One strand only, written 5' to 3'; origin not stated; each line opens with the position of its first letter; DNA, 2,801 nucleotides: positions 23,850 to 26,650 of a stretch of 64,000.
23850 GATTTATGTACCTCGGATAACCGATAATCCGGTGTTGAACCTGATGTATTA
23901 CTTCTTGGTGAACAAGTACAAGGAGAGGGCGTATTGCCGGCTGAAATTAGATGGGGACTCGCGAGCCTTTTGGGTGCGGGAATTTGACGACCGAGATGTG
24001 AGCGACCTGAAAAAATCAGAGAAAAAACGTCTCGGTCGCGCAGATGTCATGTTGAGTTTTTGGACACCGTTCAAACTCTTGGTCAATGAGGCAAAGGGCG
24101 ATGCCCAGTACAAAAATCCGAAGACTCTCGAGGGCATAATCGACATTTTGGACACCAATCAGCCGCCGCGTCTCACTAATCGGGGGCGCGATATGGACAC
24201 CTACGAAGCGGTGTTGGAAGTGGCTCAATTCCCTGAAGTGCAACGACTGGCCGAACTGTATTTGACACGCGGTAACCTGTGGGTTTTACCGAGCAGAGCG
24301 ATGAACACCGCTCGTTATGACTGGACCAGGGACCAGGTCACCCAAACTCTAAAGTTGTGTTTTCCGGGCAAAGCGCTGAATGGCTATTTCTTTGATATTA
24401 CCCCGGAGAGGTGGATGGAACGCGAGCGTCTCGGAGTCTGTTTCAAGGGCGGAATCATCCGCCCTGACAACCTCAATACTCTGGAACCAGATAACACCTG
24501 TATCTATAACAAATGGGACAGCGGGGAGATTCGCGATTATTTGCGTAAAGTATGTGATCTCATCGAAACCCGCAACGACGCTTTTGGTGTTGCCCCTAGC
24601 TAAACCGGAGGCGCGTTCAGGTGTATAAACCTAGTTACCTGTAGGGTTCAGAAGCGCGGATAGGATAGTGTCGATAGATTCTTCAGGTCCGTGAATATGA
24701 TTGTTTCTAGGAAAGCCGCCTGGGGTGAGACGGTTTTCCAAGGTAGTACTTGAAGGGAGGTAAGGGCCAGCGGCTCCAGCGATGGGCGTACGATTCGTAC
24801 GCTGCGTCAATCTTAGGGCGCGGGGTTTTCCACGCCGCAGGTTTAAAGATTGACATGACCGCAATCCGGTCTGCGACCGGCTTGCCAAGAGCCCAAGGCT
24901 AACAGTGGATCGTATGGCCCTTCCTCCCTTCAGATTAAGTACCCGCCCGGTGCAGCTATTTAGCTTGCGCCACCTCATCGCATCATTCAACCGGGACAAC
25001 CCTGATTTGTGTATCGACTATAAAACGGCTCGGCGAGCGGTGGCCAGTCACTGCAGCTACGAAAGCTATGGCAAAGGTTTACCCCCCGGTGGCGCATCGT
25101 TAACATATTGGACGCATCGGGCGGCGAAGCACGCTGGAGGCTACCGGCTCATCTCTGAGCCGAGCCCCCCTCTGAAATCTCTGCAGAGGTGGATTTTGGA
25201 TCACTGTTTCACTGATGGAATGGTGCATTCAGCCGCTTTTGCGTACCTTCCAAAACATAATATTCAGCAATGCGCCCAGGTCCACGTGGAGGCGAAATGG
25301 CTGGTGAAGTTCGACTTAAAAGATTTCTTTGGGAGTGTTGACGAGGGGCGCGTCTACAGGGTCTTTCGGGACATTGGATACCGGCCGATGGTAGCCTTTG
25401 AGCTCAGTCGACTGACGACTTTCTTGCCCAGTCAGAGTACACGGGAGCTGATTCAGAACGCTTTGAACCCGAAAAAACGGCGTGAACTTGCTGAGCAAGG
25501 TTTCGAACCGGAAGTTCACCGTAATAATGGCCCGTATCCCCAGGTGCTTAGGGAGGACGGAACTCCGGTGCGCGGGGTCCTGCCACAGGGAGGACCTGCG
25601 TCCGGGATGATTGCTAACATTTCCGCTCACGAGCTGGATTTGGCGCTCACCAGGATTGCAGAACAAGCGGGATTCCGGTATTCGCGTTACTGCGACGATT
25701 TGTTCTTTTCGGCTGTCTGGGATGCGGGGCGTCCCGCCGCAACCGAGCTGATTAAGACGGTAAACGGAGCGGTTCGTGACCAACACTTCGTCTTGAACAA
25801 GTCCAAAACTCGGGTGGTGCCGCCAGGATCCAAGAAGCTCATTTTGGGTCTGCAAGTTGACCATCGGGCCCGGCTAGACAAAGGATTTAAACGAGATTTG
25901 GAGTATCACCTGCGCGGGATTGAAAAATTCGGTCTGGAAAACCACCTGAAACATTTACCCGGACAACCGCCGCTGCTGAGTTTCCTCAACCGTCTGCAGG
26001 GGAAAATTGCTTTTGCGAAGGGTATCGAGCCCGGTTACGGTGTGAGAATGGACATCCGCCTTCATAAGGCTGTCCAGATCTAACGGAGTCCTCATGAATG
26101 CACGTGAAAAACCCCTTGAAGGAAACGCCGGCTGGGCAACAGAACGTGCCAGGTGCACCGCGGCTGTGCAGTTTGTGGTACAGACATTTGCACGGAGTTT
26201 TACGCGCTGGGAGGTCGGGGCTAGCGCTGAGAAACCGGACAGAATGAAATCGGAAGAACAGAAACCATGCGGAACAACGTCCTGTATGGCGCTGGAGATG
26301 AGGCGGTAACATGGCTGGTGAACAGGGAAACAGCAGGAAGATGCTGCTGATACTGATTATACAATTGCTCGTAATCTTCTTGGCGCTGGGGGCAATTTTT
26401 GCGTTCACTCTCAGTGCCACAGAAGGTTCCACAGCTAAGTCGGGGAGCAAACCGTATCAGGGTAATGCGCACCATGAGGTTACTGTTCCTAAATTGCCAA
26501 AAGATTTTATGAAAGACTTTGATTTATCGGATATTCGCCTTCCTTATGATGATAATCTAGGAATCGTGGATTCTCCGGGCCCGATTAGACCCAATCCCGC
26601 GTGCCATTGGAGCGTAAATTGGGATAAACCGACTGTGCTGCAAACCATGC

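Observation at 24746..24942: Inverted-repeat-bounded structured non-coding region immediately 5' of the RT, resembling a retron msr/msd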

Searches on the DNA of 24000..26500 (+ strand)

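Call 5: search_rna_families(source=window, start=24000, end=26500, threshold=evalue, max_evalue=10, show_alignments=3)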
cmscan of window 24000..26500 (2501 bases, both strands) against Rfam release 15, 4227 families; matches with E-value up to 10: 0.
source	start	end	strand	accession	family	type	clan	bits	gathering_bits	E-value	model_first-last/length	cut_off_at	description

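Call 38: build_rna_model(alignment_id=A3)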
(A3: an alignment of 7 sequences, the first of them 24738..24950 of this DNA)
Model R1 built from alignment A3 (7 sequences, 268 columns); structure: RNAalifold consensus.
model positions 209; base pairs 58; branch points 2; effective number of sequences 2.05; information 0.59 bits per position. Calibrated on 0.2 Mb of random sequence (short: E-values are rough).
structure used (alignment columns):
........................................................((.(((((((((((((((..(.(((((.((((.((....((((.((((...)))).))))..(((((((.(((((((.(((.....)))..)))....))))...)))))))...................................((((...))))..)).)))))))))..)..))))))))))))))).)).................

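Call 39: search_with_rna_model(model_id=R1, sources=[window, L001, L002, L003, L004, L005, L006, L007, L008, L009, L010, L011, L012, L013, L014, L015, L016, L017, L018, L019, L020, L021, L022, L023, L024, L025, L026, L027, L028, L029, L030, L031, L032, L033, L034, L035, L036, L037, L038, L039, L040, L041, L042, L043, L044, L045, L046, L047, L048, L049, L050, L055, L059, L060, L061, L062, L063, L064, L065, L066, L067, L068, L069, L070, L071, L072, L073, L074, L075, L076, L077, L078, L079, L080, L081, L082, L083, L084, L085, L086, L087, L088, L089, L090, L091, L092, L093, L094, L095, L096, L097, L098, L099, L100, L101, L102, L103, L104, L105, L109], max_evalue=10)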
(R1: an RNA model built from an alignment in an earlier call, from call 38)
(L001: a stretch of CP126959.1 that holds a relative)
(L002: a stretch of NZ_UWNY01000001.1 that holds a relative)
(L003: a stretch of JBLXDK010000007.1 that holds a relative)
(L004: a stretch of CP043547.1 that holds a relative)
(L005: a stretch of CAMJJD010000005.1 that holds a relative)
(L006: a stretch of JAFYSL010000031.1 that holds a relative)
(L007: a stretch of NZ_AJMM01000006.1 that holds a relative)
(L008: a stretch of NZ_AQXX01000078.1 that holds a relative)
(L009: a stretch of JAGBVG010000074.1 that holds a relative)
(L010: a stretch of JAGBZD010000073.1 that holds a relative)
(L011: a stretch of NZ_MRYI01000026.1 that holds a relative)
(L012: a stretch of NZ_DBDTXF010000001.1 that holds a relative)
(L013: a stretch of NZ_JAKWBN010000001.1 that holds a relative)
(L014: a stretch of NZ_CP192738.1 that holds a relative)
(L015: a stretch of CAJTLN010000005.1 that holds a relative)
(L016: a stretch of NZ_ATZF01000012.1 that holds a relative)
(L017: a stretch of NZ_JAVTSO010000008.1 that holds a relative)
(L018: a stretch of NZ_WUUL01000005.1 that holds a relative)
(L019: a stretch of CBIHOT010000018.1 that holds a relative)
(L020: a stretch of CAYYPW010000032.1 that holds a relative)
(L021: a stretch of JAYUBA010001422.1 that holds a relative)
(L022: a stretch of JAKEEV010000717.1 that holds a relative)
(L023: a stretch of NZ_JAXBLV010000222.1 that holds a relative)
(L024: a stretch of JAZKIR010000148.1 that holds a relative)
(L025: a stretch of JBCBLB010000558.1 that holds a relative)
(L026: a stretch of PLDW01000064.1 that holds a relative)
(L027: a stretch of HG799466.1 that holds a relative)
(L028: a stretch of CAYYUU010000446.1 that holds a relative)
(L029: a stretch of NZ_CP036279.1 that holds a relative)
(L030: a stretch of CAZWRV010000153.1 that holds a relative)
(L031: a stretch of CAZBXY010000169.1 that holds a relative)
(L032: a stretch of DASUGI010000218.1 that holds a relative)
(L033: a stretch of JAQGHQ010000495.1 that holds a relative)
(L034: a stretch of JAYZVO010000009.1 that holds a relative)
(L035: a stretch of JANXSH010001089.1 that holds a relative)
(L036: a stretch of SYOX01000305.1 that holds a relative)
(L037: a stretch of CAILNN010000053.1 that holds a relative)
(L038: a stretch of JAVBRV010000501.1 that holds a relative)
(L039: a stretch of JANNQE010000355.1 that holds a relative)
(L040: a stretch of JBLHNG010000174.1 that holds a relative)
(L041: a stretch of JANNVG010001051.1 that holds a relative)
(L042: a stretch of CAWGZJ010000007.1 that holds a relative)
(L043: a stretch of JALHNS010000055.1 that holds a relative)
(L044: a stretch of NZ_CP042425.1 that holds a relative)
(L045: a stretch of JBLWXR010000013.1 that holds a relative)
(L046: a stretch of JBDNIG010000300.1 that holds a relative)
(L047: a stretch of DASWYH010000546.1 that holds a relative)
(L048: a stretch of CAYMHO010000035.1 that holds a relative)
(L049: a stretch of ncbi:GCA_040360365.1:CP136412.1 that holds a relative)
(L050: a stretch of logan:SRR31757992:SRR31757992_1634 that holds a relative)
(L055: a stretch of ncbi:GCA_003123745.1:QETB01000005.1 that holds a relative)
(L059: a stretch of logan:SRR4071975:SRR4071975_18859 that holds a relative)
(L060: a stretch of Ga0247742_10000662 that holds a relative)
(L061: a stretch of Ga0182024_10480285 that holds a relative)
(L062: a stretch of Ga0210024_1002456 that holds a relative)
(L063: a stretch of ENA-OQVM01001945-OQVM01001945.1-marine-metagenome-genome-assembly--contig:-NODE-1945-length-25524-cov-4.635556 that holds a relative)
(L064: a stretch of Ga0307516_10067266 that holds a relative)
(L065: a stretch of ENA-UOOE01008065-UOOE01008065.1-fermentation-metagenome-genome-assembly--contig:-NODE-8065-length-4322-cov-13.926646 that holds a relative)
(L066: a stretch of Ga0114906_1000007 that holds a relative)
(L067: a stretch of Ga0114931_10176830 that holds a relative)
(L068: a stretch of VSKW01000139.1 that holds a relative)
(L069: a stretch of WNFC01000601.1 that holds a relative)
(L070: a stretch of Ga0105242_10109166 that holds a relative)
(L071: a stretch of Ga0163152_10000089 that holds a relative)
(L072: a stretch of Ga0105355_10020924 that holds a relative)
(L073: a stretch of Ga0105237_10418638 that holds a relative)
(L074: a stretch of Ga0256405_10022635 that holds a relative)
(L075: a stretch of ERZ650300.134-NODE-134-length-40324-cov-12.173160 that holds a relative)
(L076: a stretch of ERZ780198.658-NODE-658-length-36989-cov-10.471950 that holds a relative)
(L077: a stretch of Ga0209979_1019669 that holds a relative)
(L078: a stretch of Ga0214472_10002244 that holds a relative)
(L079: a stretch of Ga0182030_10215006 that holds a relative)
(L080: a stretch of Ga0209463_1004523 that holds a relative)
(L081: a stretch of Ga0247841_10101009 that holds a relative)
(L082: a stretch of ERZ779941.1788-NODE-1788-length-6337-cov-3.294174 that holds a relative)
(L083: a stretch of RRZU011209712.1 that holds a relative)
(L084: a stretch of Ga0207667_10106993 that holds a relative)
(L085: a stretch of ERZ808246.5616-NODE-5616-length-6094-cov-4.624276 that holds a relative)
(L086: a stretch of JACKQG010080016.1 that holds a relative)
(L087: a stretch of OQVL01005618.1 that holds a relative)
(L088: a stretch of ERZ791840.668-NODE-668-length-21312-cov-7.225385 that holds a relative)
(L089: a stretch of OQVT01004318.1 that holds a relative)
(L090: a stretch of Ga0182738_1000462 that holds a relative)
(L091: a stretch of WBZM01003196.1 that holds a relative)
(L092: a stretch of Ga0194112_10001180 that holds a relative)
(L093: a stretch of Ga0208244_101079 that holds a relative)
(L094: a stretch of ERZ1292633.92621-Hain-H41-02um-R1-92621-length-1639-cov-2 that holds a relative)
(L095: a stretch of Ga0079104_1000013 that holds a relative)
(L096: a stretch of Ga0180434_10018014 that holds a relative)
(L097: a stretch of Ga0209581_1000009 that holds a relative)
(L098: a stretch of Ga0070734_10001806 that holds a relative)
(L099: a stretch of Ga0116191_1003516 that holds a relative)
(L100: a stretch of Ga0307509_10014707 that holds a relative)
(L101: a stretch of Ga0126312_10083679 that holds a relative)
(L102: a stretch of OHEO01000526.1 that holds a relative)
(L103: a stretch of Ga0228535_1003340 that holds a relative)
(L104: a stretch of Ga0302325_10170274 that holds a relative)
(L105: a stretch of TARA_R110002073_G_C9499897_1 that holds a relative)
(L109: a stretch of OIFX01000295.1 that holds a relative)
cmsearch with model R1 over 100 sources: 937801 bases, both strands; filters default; matches with E-value up to 10: 18.
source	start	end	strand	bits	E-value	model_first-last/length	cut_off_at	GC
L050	5827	6036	+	232.2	6.3e-70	1-209/209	no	0.51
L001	5827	6036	+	232.2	6.4e-70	1-209/209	no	0.51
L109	4827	5036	+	229.3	4.9e-69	1-209/209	no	0.5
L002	5821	6030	+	224.1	2.1e-67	1-209/209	no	0.51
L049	5822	6037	+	192.8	1.1e-57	1-209/209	no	0.54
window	24738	24948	+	141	1.5e-41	1-209/209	no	0.58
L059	58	259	+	129.5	5.5e-38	1-209/209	no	0.55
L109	4824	5032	-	18.8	0.0014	1-209/209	no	0.51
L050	5824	6031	-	16.9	0.0057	1-209/209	no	0.5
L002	5818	6026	-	16.3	0.0088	1-209/209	no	0.5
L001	5875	5895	-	15.1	0.021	49-69/209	no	0.67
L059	51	260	-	14.1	0.04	1-209/209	no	0.55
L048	9254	9366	-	13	0.088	1-209/209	no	0.67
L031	2856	2951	+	12.3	0.15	1-209/209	no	0.6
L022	5030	5093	+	8.1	3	10-197/209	no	0.77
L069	1401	1471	-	7.1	6.3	1-209/209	no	0.76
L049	5870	5890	-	7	6.4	49-69/209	no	0.57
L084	2466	2543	+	6.7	8.5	1-209/209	no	0.56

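Call 60: search_with_rna_model(model_id=R1, sources=[window, L001, L002, L049, L050, L059, L109, L140, L141, L142, L143, L144, L145, L106, L107, L108, L110, L111, L112, L113, L114, L115, L116, L117, L118, L119, L120, L121, L122, L123, L124, L125, L126, L127, L128, L129, L130, L131, L132, L133, L134, L135, L136, L137, L138, L139], max_evalue=0.001, make_alignment=true)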
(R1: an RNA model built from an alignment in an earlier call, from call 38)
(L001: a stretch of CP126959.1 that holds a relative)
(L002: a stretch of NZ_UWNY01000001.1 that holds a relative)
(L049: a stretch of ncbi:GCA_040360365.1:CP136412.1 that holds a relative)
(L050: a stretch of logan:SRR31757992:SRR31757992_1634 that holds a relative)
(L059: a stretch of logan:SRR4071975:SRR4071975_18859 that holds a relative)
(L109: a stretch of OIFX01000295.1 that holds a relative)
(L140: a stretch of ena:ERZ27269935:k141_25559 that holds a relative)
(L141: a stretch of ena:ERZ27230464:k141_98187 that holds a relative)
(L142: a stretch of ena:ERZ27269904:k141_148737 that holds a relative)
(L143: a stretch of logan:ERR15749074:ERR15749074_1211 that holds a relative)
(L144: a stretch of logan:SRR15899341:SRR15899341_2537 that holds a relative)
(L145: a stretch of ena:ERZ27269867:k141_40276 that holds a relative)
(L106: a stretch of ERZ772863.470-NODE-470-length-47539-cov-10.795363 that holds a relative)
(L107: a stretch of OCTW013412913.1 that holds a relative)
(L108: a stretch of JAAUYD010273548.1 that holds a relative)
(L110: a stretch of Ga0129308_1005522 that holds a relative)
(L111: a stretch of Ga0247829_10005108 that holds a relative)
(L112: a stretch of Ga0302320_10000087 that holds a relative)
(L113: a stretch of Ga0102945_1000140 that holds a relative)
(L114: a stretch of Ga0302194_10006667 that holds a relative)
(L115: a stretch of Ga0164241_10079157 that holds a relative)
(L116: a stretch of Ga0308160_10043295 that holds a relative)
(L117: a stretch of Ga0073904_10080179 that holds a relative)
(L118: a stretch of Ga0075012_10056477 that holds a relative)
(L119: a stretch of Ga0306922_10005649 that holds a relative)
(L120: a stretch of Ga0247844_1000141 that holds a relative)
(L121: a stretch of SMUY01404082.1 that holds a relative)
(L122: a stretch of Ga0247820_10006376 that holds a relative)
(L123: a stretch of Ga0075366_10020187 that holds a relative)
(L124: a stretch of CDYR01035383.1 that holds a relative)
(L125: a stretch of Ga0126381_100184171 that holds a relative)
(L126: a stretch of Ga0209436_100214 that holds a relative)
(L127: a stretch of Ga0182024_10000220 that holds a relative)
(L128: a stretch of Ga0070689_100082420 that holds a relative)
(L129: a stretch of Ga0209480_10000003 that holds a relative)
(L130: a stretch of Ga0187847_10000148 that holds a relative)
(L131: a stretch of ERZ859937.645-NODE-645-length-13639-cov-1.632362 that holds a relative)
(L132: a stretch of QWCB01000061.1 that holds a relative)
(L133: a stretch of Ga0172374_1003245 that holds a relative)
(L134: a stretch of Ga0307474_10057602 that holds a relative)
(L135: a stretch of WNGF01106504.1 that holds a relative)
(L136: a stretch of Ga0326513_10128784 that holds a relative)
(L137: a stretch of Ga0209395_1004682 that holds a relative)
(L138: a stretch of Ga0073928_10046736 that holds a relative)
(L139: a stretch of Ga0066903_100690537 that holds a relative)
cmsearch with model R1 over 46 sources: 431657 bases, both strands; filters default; matches with E-value up to 0.001: 14.
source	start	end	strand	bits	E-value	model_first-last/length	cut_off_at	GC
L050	5827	6036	+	232.2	2.9e-70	1-209/209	no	0.51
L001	5827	6036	+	232.2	3e-70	1-209/209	no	0.51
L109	4827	5036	+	229.3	2.3e-69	1-209/209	no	0.5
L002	5821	6030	+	224.1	9.5e-68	1-209/209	no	0.51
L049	5822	6037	+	192.8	5e-58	1-209/209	no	0.54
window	24738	24948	+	141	6.7e-42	1-209/209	no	0.58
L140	9969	10179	+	141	6.7e-42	1-209/209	no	0.58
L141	9969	10179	+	141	6.7e-42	1-209/209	no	0.58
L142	6682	6892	+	141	6.7e-42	1-209/209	no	0.58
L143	9969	10179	+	141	6.7e-42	1-209/209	no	0.58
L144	9557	9767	+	141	6.7e-42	1-209/209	no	0.58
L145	9969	10179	+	141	6.7e-42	1-209/209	no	0.58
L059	58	259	+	129.5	2.5e-38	1-209/209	no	0.55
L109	4824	5032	-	18.8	0.00065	1-209/209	no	0.51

Alignment A4: 14 matches aligned to the model, 310 columns, each read 5' to 3' on its own strand. Consensus structure (alignment columns), stored with it:
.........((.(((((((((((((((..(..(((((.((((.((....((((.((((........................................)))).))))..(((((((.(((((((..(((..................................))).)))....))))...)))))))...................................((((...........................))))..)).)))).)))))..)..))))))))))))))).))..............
